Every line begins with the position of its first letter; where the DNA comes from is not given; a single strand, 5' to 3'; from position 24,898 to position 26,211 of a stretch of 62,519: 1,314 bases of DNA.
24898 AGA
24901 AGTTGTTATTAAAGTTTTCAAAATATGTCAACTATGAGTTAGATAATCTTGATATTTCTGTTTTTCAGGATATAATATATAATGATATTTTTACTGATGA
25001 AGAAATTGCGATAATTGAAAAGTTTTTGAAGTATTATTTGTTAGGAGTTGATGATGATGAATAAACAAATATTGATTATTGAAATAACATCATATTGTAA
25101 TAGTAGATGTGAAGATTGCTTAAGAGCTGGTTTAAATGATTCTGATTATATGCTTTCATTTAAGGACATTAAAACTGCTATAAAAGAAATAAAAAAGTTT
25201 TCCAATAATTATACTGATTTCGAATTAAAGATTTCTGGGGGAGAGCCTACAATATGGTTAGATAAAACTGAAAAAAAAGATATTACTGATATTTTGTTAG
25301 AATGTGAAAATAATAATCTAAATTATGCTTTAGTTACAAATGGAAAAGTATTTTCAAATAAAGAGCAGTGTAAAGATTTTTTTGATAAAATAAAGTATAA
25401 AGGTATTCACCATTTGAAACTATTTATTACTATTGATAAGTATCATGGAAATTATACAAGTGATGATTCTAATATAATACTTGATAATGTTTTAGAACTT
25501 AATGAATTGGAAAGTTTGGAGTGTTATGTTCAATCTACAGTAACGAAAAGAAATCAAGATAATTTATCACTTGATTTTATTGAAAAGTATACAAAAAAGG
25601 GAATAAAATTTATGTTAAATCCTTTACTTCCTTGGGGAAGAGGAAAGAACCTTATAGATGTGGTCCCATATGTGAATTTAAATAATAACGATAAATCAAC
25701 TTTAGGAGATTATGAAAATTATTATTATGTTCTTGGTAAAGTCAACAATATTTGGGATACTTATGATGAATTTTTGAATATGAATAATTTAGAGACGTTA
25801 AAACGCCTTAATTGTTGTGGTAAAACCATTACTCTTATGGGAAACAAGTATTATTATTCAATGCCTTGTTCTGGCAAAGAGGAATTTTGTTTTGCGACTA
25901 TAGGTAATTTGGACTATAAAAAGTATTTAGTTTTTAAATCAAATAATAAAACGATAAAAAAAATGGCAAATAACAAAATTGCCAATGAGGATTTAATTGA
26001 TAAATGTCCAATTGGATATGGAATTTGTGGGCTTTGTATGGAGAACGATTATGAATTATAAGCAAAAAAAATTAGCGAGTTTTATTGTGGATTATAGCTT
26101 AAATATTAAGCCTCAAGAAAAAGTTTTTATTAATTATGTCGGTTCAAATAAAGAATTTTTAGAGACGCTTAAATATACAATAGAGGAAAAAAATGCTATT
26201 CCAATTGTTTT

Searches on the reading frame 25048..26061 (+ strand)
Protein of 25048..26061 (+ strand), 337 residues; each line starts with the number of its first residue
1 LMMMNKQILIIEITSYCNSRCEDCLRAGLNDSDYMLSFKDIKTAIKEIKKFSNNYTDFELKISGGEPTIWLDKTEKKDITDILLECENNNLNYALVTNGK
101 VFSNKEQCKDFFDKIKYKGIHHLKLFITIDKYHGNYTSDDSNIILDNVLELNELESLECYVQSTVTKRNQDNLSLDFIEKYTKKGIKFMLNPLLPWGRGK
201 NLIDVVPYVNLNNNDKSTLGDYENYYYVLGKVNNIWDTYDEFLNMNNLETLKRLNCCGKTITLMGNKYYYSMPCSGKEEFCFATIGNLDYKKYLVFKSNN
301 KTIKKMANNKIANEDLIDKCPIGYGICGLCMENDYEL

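Call 5: search_protein_families(library=pfam, proteins=[window:25048-26061:+], max_evalue=0.01)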
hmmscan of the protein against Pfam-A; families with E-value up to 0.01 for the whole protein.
window:25048-26061:+ (337 aa): 2 families
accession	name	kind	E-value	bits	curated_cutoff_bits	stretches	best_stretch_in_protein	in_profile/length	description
PF04055.27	Radical_SAM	-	7e-06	26.8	29.5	1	11-120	1-102/166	Radical SAM superfamily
PF13353.11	Fer4_12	-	3.1e-05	24.7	22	1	15-104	13-96/137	4Fe-4S single cluster domain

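Call 6: search_protein_families(library=ncbifam, proteins=[window:25048-26061:+], max_evalue=0.01)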
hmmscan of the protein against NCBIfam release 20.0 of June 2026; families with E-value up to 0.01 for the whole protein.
window:25048-26061:+ (337 aa): 13 families
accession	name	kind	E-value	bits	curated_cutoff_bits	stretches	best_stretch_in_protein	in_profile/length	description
NF045646.2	rSAM_Se_TrsS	equivalog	5.6e-09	35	490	1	9-123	88-191/441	radical SAM (seleno)protein TrsS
TIGR04317.1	W_rSAM_matur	equivalog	8.4e-09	35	380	1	7-174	4-165/349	tungsten cofactor oxidoreductase radical SAM maturase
TIGR02668.1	moaA_archaeal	equivalog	1.7e-08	33.8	325.25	1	9-104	12-99/303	GTP 3',8-cyclase MoaA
TIGR03977.1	rSAM_pair_HxsC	equivalog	4.6e-08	32.3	267.9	1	12-141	30-150/292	His-Xaa-Ser system radical SAM maturase HxsC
NF001199.0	PRK00164.2-1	equivalog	5.5e-08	32.3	231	1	9-104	14-101/308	GTP 3',8-cyclase MoaA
NF038283.1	viperin_w_prok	equivalog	5.7e-08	32.3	180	1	13-121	8-113/281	viperin family antiviral radical SAM protein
TIGR03962.1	mycofact_rSAM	equivalog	7.4e-08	31.9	265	1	9-259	14-243/339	mycofactocin radical SAM maturase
TIGR04545.1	rSAM_ahbD_hemeb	equivalog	1.7e-06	27.8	500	1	10-204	3-186/339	heme b synthase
TIGR04055.1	rSAM_NirJ2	equivalog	5.1e-06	26.2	500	1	12-202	5-183/326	putative heme d1 biosynthesis radical SAM protein NirJ2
NF045702.1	rSAM_GDGT_ether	equivalog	4.8e-05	22.2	450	1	8-125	87-196/486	tetraether lipid synthase Tes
TIGR02666.1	moaA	equivalog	6.2e-05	22.1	284.05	1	9-105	12-106/336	GTP 3',8-cyclase MoaA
TIGR04053.2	TIGR04053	equivalog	0.002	17.5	395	1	7-205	8-198/366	TIGR04053 family radical SAM/SPASM domain-containing protein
TIGR04250.1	SCM_rSAM_ScmE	equivalog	0.0085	15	400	0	10-104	6-91/358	SynChlorMet cassette radical SAM/SPASM protein ScmE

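Call 18: find_homologous_proteins(query=window:25048-26061:+, max_evalue=0.001)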
Query window:25048-26061:+ (337 aa): 14 proteins with E <= 0.001 among 1762 candidates.
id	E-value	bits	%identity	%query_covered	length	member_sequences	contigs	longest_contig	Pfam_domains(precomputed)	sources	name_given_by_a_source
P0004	1.7e-222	756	99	99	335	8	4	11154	PF04055.28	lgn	-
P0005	9.2e-127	441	58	98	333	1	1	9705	-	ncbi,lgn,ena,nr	ncbi:MAG: 4Fe-4S cluster-binding domain-containing protein [Bacilli bacterium]|nr:4Fe-4S cluster-bin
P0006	1.7e-119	417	56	99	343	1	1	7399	PF04055.28,PF13353.12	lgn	-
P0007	2.6e-118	413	54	99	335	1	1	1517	PF04055.28,PF13353.12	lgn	-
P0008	7.6e-118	411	58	97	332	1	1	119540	-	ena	-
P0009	1.8e-114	400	55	99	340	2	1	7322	PF04055.28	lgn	-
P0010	9.4e-106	372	55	90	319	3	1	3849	-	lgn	-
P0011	7.1e-105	369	53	98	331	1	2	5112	PF04055.28,PF13353.12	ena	-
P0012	3.6e-98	347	50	98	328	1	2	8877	PF04055.28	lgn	-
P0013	1.6e-97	345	52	97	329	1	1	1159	PF04055.28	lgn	-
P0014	5.4e-89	317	47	97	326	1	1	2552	PF04055.28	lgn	-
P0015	3.2e-61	225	40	97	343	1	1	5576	PF04055.28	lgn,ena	-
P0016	5.5e-52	195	34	99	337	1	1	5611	-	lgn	-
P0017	6.0e-28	116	28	88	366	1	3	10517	PF04055.28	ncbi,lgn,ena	-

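Call 22: find_encoding_contigs(protein=P0005, flank=10000, max_places=2)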
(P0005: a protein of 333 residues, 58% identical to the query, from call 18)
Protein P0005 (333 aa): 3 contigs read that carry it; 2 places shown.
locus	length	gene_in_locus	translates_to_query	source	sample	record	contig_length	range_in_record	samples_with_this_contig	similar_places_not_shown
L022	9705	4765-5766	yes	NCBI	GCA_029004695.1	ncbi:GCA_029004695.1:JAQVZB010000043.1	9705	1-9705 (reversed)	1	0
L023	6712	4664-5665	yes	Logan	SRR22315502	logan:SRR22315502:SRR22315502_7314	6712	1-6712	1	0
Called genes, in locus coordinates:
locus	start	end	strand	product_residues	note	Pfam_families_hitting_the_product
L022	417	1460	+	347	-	PF04055:Radical_SAM, PF13186:SPASM (weak)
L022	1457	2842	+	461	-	PF02310:B12-binding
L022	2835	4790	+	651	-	PF02310:B12-binding, PF04055:Radical_SAM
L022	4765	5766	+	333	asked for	-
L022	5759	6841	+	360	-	PF02073:Peptidase_M29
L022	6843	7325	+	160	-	PF13302:Acetyltransf_3 (weak), PF13673:Acetyltransf_10 (weak), PF00583:Acetyltransf_1, PF13508:Acetyltransf_7 (weak)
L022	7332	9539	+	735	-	PF00580:UvrD-helicase, PF13245:AAA_19 (faint), PF13361:UvrD_C (weak), PF13538:UvrD_C_2 (weak)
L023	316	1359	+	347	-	PF04055:Radical_SAM, PF13186:SPASM (weak)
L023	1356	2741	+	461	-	PF02310:B12-binding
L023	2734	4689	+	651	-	PF02310:B12-binding, PF04055:Radical_SAM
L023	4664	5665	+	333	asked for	-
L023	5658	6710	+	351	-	?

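Call 23: find_encoding_contigs(protein=P0008, flank=10000, max_places=2)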
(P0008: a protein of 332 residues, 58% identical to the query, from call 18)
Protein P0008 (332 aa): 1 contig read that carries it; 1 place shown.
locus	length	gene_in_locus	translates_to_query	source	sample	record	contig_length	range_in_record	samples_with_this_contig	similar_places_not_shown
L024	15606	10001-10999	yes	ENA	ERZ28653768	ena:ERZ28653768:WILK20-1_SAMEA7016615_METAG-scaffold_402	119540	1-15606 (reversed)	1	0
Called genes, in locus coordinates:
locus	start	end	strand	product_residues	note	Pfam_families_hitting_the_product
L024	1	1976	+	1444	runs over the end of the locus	PF00668:Condensation, PF00501:AMP-binding, PF00550:PP-binding, PF01370:Epimerase, PF04321:RmlD_sub_bind (faint), PF07993:NAD_binding_4, PF16363:GDP_Man_Dehyd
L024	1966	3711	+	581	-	PF16927:HisKA_7TM, PF00512:HisKA, PF02518:HATPase_c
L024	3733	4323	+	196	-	-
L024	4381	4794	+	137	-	PF14478:DUF4430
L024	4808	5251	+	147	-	-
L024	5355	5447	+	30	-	-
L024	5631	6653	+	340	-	PF04055:Radical_SAM, PF13186:SPASM (weak)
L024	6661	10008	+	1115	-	PF02310:B12-binding (weak), PF04055:Radical_SAM, PF02310:B12-binding, PF04055:Radical_SAM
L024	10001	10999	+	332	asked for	-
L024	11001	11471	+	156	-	PF13302:Acetyltransf_3, PF00583:Acetyltransf_1, PF13673:Acetyltransf_10 (weak), PF13508:Acetyltransf_7 (weak)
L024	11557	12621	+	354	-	PF02073:Peptidase_M29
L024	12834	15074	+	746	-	PF00580:UvrD-helicase, PF01443:Viral_helicase1 (faint), PF13245:AAA_19, PF13361:UvrD_C (weak), PF13538:UvrD_C_2 (weak)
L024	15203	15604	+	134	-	?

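Call 24: find_encoding_contigs(protein=P0015, flank=10000, max_places=2)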
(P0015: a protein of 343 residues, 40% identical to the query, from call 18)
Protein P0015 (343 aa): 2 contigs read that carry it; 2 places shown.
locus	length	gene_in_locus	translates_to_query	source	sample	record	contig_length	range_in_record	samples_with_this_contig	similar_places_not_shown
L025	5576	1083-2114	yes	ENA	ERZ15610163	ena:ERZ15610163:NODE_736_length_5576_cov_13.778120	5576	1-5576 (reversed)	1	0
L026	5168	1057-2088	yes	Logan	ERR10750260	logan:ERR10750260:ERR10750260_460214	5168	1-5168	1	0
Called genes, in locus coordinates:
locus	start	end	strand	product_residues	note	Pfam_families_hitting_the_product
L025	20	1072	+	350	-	-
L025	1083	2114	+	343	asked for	PF04055:Radical_SAM (faint)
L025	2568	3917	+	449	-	PF08924:Rv2525c_GlyHyd-like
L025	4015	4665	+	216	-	-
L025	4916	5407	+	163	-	-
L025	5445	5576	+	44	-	?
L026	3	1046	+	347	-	?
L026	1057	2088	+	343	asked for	PF04055:Radical_SAM (faint)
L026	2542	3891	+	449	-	PF08924:Rv2525c_GlyHyd-like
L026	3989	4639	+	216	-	-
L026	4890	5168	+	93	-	?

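Call 25: find_encoding_contigs(protein=P0016, flank=10000, max_places=2)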
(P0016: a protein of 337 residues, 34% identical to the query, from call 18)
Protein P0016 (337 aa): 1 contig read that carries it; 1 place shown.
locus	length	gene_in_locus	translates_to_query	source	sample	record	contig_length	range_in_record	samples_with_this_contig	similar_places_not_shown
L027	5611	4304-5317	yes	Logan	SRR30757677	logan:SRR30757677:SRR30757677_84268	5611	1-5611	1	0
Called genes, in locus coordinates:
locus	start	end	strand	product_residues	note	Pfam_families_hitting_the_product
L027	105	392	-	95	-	PF01223:Endonuclease_NS (weak)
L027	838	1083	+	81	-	-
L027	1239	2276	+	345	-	PF04055:Radical_SAM, PF13353:Fer4_12 (weak), PF13186:SPASM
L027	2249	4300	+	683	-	PF02310:B12-binding, PF04055:Radical_SAM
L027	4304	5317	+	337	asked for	-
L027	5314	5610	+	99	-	?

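Call 26: find_encoding_contigs(protein=P0017, flank=10000, max_places=2)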
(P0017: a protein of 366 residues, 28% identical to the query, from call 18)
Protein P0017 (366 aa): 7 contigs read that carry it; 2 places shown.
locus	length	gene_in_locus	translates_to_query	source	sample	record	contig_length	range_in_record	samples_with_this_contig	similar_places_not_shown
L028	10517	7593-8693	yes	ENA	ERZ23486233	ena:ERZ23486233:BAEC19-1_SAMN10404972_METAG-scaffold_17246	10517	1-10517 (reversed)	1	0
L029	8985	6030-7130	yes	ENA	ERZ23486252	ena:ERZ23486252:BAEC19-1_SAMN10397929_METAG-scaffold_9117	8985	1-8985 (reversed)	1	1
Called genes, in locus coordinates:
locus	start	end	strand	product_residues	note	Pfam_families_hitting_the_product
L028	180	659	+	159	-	PF07929:PRiA4_ORF3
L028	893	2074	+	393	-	PF00083:Sugar_tr, PF07690:MFS_1, PF12832:MFS_1_like (weak), PF07690:MFS_1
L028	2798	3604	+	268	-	PF13489:Methyltransf_23 (weak), PF01209:Ubie_methyltran (faint), PF13847:Methyltransf_31, PF08241:Methyltransf_11, PF08242:Methyltransf_12, PF13649:Methyltransf_25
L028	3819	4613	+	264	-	PF00398:RrnaAD (weak), PF01209:Ubie_methyltran, PF13489:Methyltransf_23, PF08241:Methyltransf_11, PF08242:Methyltransf_12, PF13649:Methyltransf_25, PF13847:Methyltransf_31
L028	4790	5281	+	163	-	PF00383:dCMP_cyt_deam_1, PF14437:MafB19-deam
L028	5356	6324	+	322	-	PF00215:OMPdecase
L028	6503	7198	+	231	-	PF01209:Ubie_methyltran, PF08241:Methyltransf_11, PF08242:Methyltransf_12, PF13649:Methyltransf_25, PF13847:Methyltransf_31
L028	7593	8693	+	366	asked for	PF04055:Radical_SAM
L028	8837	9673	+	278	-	PF01209:Ubie_methyltran, PF02353:CMAS, PF05175:MTS, PF13489:Methyltransf_23, PF13847:Methyltransf_31, PF08241:Methyltransf_11, PF08242:Methyltransf_12, PF13649:Methyltransf_25, +2 more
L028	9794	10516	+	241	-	?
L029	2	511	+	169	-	?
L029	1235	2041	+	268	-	PF13489:Methyltransf_23 (weak), PF01209:Ubie_methyltran (faint), PF13847:Methyltransf_31, PF08241:Methyltransf_11, PF08242:Methyltransf_12, PF13649:Methyltransf_25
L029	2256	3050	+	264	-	PF00398:RrnaAD (weak), PF01209:Ubie_methyltran, PF13489:Methyltransf_23, PF08241:Methyltransf_11, PF08242:Methyltransf_12, PF13649:Methyltransf_25, PF13847:Methyltransf_31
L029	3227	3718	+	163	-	PF00383:dCMP_cyt_deam_1, PF14437:MafB19-deam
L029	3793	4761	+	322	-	PF00215:OMPdecase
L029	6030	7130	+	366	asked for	PF04055:Radical_SAM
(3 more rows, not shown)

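Call 42: search_solved_structures(query=window:25048-26061:+, max_evalue=0.1)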
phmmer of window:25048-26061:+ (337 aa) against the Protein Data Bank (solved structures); distinct sequences matched with E-value up to 0.1: 1.
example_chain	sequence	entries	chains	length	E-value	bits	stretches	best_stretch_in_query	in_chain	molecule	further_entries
1tv7_A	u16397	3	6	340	0.09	15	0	9-72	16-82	Molybdenum cofactor biosynthesis protein A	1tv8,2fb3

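Call 48: find_encoding_contigs(protein=P0006, flank=10000, max_places=1)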
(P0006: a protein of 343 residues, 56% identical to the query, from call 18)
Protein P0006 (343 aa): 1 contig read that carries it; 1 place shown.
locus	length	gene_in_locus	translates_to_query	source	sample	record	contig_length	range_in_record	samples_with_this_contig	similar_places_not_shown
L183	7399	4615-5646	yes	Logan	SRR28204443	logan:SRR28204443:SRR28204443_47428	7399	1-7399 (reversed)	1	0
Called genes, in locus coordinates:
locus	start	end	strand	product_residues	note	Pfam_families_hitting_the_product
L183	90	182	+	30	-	-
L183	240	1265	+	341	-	PF04055:Radical_SAM, PF13186:SPASM (weak)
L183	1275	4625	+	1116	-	PF02310:B12-binding, PF04055:Radical_SAM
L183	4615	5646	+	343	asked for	PF04055:Radical_SAM (weak), PF13353:Fer4_12 (weak)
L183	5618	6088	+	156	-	PF13302:Acetyltransf_3, PF00583:Acetyltransf_1, PF13673:Acetyltransf_10, PF13508:Acetyltransf_7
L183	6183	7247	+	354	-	PF02073:Peptidase_M29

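Call 49: find_encoding_contigs(protein=P0009, flank=10000, max_places=1)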
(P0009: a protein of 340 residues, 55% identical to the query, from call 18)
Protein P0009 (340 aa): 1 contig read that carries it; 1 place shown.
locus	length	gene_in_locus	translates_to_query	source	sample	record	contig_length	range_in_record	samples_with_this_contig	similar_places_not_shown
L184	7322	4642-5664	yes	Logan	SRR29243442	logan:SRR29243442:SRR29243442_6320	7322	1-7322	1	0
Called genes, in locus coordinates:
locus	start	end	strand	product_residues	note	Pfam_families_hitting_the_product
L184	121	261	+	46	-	-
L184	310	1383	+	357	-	PF04055:Radical_SAM, PF13186:SPASM (faint)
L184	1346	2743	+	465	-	PF02310:B12-binding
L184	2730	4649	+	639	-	PF02310:B12-binding, PF04055:Radical_SAM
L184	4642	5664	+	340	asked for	PF04055:Radical_SAM (weak)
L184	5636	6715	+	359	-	PF02073:Peptidase_M29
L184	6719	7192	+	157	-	PF00583:Acetyltransf_1, PF13673:Acetyltransf_10 (weak), PF13508:Acetyltransf_7 (weak)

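Call 50: find_encoding_contigs(protein=P0012, flank=10000, max_places=1)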
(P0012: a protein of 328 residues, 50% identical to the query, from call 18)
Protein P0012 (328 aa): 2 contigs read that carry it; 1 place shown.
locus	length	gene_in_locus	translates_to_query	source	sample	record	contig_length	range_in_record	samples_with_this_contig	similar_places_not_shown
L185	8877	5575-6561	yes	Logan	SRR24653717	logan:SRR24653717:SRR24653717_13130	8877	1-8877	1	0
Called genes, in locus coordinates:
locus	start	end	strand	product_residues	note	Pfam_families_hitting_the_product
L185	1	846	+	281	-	?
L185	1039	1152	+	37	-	-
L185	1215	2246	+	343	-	PF13353:Fer4_12 (faint), PF04055:Radical_SAM, PF13186:SPASM (weak)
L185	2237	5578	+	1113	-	PF02310:B12-binding, PF04055:Radical_SAM, PF02310:B12-binding, PF04055:Radical_SAM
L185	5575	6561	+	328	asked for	PF04055:Radical_SAM (weak)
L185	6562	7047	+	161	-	PF00583:Acetyltransf_1, PF13673:Acetyltransf_10 (faint), PF13508:Acetyltransf_7 (faint)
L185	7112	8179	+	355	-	PF02073:Peptidase_M29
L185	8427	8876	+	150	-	?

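Call 67: search_protein_representatives(alignment_id=A2)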
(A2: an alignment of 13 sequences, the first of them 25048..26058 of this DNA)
Query: 13 sequences, 334 profile positions. Proteins with E-value up to 0.001 (for the whole library): 2008; up to 1e-10: 63; up to 1e-30: 19. The best 150 are listed.
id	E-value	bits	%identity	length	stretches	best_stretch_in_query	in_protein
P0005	3.1e-154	529.5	-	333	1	2-333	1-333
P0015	3.1e-127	440.8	-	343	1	1-330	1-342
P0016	7.7e-121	419.7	-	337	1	2-333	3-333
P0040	1.5e-100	353.0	-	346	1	1-332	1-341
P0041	8.4e-90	317.7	-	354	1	7-330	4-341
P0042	2.6e-74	266.8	-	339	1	3-328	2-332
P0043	4.2e-69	249.7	-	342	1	2-332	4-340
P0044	1.1e-68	248.3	-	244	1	97-332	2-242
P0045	1.8e-68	247.6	-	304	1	24-329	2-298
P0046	5.0e-53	196.8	-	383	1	9-330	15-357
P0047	8.9e-52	192.7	-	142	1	69-206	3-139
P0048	3.2e-48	181.0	-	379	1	9-306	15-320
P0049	1.5e-42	162.3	-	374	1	9-330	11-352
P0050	2.4e-39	151.8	-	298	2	3-218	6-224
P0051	7.8e-37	143.6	-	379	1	6-331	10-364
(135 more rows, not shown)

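Call 68: predict_structure(alignment_id=A2)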
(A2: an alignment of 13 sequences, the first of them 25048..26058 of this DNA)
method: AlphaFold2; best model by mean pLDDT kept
length: 337 residues; sequences in the alignment: 13
mean_pLDDT: 84.5   pTM: 0.85
mean pLDDT of the five models: 84.5, 83.0, 82.6, 81.1, 79.4
residues with pLDDT >= 90: 158; 70-90: 129; 50-70: 40; < 50: 10
segments of 3 or more residues with pLDDT < 50: 1-4, 333-337
pLDDT, mean of each block of 10 residues (from residue 1): 67 78 69 78 97 94 88 93 97 94 94 94 92 83 93 85 90 92 92 82 88 88 88 91 90 72 91 83 96 91 69 63 61 41
secondary structure, 60 per line:
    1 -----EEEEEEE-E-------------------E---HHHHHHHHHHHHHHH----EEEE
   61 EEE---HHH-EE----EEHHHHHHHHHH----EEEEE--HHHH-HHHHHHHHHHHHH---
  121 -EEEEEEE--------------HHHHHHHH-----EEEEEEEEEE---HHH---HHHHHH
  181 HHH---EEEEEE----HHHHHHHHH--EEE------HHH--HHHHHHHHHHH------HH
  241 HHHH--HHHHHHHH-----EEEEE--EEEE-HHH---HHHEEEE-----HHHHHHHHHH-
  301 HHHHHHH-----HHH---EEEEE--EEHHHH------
elements in order: E6-12 H38-52 E57-63 H79-88 E93-97 H100-103 H105-117 E122-128 H143-150 E156-165 H175-183 E187-192 H197-205 E208-210 H222-232 H239-244 H247-254 E260-264 E267-270 E281-284 H290-299 H301-307 E319-323 H328-331

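Call 71: fold_search(model_id=the predicted structure, library=pdb)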
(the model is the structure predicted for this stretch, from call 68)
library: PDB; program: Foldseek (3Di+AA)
matches with E <= 10: 1829; with E <= 0.001: 33
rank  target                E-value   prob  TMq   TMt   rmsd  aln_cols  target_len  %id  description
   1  8ai3_A                3.6e-12  1.00  0.58  0.61   5.8       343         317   16  Crystal structure of radical SAM epimerase EpeE C223A mutant from Bacillus subtilis with [4Fe-4S] clusters and S-adeno (released 2024-01-10)
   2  8ai4_B                5.8e-12  1.00  0.59  0.61   5.5       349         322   17  Crystal structure of radical SAM epimerase EpeE C223A mutant from Bacillus subtilis with [4Fe-4S] clusters, S-adenosyl (released 2024-01-10)
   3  8ai3_B                7.8e-12  1.00  0.59  0.62   5.5       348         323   16  Crystal structure of radical SAM epimerase EpeE C223A mutant from Bacillus subtilis with [4Fe-4S] clusters and S-adeno (released 2024-01-10)
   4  8ai4_A                8.2e-12  1.00  0.59  0.63   5.4       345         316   15  Crystal structure of radical SAM epimerase EpeE C223A mutant from Bacillus subtilis with [4Fe-4S] clusters, S-adenosyl (released 2024-01-10)
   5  8ai6_B                8.2e-12  1.00  0.59  0.61   5.5       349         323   16  Crystal structure of radical SAM epimerase EpeE D210A mutant from Bacillus subtilis with [4Fe-4S] clusters, S-adenosyl (released 2024-01-10)
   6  8ai1_A                8.7e-12  1.00  0.58  0.61   5.7       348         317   16  Crystal structure of radical SAM epimerase EpeE from Bacillus subtilis with [4Fe-4S] clusters and S-adenosyl-L-homocys (released 2024-01-10)
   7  8ai1_B                1.0e-11  1.00  0.59  0.61   5.9       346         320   17  Crystal structure of radical SAM epimerase EpeE from Bacillus subtilis with [4Fe-4S] clusters and S-adenosyl-L-homocys (released 2024-01-10)
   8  8ai2_B                1.2e-11  1.00  0.60  0.62   5.5       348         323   16  Crystal structure of radical SAM epimerase EpeE from Bacillus subtilis with [4Fe-4S] clusters, S-adenosyl-L-homocystei (released 2024-01-10)
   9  8ai6_A                3.0e-11  1.00  0.59  0.61   5.8       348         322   16  Crystal structure of radical SAM epimerase EpeE D210A mutant from Bacillus subtilis with [4Fe-4S] clusters, S-adenosyl (released 2024-01-10)
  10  4k36_B                2.7e-08  1.00  0.51  0.48   7.9       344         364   17  His6 tagged anSMEcpe with bound AdoMet (released 2013-05-08)
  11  7vob                  9.4e-08  1.00  0.52  0.54   7.1       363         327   14  The crystal structure of a Radical SAM Enzyme BlsE involved in the Biosynthesis of Blasticidin S (released 2022-05-04)
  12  4k38_B                1.5e-07  1.00  0.51  0.48   7.9       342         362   16  Native anSMEcpe with bound AdoMet and Kp18Cys peptide (released 2013-05-08)
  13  4k37_B                5.9e-07  1.00  0.53  0.49   7.7       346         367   17  Native anSMEcpe with bound AdoMet (released 2013-05-08)
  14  4k39_B                2.6e-06  1.00  0.49  0.46   8.3       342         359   16  Native anSMEcpe with bound AdoMet and Cp18Cys peptide (released 2013-05-08)
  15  9gm3_A                3.7e-06  1.00  0.49  0.45   7.7       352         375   14  Crystal structure of the complex formed between the radical SAM protein ChlB and the leader region of its precursor su (released 2025-06-25)
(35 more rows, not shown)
